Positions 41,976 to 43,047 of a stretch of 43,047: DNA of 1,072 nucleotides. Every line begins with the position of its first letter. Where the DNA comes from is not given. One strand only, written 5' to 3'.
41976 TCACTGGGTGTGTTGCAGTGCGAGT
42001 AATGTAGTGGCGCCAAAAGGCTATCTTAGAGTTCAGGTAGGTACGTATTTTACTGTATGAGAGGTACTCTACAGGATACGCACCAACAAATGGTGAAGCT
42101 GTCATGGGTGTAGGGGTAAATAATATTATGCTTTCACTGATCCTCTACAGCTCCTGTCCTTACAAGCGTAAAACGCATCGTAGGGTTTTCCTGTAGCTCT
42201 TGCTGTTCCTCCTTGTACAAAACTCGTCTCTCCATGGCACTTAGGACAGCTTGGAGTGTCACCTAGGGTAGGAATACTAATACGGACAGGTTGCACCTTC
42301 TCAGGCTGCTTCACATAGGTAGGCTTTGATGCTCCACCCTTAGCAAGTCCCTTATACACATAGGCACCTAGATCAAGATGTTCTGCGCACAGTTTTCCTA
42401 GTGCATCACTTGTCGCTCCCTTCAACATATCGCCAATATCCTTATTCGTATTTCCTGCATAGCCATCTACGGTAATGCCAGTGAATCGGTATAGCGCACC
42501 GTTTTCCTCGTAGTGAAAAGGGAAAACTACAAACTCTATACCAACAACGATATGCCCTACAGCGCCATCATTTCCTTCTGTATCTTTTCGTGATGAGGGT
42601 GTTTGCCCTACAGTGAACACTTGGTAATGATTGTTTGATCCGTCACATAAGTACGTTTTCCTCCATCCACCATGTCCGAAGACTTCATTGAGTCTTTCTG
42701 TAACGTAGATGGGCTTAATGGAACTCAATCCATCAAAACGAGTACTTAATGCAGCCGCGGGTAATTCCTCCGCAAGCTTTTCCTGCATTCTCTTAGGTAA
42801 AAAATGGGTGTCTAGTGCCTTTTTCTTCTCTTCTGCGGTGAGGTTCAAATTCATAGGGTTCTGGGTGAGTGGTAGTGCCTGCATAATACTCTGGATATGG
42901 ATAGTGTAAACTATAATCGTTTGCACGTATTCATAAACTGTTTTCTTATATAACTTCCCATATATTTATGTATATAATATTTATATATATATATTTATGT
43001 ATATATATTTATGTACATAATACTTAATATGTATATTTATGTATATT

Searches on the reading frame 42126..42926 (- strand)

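Call 8: search_protein_families(library=pfam, proteins=[window:42126-42926:-], max_evalue=0.01)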
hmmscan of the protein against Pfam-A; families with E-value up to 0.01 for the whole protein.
window:42126-42926:- (266 aa): 2 families
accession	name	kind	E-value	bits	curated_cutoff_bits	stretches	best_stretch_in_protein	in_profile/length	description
PF04098.21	Rad52_Rad22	-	0.00042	20.7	20.3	1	45-92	3-54/153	Rad52/22 family double-strand break repair protein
PF06420.17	Mgm101p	-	0.0024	17.9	27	1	37-89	8-60/170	Mitochondrial genome maintenance MGM101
